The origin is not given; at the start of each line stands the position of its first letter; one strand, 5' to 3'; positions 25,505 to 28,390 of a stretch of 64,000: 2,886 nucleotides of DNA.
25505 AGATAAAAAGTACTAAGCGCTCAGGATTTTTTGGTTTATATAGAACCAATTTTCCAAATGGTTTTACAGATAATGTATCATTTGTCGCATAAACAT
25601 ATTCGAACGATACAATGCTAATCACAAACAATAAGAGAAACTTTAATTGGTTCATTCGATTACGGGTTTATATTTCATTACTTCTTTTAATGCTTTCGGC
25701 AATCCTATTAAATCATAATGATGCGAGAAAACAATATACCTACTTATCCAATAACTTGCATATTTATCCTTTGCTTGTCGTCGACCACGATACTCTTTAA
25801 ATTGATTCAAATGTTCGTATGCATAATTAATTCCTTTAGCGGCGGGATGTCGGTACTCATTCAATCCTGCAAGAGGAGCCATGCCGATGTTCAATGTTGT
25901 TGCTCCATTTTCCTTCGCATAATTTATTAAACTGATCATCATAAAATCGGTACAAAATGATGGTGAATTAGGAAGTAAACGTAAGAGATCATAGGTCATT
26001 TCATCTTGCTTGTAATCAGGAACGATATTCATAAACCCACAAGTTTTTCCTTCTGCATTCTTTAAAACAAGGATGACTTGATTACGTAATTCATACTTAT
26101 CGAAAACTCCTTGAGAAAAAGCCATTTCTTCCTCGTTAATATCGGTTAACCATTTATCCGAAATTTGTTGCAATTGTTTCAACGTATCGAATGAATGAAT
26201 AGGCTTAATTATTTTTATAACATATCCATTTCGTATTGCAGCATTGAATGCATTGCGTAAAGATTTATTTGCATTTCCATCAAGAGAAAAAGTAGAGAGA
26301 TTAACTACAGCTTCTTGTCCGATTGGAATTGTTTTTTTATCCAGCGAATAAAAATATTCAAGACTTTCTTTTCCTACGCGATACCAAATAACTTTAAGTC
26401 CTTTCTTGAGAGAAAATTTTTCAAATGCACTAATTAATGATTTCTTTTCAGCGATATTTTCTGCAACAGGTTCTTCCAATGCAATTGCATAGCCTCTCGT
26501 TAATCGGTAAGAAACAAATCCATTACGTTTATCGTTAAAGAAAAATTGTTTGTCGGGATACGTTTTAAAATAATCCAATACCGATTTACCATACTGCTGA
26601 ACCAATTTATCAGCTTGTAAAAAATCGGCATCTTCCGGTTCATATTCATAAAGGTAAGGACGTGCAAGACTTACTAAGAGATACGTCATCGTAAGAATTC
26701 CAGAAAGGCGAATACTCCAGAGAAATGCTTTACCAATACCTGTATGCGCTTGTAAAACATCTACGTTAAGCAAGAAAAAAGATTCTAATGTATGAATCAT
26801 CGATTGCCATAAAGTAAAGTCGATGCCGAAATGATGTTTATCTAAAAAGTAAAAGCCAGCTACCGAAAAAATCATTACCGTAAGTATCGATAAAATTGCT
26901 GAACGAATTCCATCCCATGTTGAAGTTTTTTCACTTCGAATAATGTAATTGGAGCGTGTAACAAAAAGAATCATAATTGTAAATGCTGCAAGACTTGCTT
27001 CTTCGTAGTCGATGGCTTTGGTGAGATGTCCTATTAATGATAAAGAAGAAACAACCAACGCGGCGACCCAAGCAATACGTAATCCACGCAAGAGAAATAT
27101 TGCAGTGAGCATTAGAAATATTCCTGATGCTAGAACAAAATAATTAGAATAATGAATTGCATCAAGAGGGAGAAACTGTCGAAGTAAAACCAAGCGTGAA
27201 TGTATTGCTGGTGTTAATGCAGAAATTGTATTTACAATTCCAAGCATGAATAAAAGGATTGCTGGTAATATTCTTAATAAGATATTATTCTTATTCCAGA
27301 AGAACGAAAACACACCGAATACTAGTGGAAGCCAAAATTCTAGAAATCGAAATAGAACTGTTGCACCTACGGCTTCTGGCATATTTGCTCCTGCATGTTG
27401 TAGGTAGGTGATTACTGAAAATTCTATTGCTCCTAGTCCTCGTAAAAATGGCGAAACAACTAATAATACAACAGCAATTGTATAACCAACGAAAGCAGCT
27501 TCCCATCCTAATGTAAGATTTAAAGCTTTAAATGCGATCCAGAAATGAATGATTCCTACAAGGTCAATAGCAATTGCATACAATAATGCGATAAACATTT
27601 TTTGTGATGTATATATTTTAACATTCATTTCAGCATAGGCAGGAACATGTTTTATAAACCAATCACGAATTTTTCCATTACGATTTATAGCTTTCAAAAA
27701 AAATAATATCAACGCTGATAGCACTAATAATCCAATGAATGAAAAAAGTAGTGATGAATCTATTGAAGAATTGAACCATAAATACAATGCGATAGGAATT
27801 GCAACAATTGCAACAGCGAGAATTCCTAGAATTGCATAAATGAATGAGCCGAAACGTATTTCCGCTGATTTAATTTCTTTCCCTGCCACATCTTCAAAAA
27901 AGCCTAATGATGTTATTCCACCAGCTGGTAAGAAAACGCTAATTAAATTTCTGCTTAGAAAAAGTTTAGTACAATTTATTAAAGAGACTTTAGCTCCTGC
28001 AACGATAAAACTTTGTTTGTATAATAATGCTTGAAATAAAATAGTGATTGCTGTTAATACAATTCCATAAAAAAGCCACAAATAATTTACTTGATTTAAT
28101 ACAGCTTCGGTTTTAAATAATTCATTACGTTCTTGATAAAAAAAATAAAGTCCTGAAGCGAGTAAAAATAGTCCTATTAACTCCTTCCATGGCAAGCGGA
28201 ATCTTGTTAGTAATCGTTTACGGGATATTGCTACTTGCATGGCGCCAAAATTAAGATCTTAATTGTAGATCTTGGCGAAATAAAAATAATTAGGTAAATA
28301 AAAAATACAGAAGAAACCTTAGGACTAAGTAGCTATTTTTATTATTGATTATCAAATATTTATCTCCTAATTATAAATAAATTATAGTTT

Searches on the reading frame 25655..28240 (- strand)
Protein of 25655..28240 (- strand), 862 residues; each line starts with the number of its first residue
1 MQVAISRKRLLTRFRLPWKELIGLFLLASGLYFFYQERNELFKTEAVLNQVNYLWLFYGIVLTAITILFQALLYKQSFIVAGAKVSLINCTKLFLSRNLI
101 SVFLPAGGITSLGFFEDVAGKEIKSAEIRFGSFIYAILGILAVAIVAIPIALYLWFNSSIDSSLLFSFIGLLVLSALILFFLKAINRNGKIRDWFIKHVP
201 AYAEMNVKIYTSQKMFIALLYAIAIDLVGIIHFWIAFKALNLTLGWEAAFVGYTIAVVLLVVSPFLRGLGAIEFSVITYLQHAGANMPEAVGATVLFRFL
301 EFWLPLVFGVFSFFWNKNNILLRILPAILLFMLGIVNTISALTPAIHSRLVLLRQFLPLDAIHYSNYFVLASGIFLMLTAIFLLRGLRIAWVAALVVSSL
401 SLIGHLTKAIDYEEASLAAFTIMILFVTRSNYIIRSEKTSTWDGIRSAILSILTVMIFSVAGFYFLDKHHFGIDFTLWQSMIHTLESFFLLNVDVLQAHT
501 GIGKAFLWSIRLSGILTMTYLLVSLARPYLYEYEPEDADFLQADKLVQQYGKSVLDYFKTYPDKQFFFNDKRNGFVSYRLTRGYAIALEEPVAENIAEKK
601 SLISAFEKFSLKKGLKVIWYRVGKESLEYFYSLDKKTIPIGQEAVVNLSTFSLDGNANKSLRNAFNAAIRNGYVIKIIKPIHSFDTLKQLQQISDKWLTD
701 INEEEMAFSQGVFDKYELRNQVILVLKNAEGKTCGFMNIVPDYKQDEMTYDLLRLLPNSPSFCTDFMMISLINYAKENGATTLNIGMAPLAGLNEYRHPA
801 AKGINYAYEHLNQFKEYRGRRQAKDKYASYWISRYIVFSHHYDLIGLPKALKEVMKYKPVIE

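Call 71: search_protein_families(library=pfam, proteins=[window:25655-28240:-], max_evalue=0.001)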
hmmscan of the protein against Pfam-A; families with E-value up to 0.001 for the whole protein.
window:25655-28240:- (862 aa): 2 families
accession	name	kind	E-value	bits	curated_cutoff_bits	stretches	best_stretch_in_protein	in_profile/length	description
PF09924.15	LPG_synthase_C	-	1.1e-56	192.6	27.5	1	546-837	3-297/298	Phosphatidylglycerol lysyltransferase, C-terminal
PF03706.18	LPG_synthase_TM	-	1.4e-16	61.3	33.4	1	22-309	3-302/302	Lysylphosphatidylglycerol synthase TM region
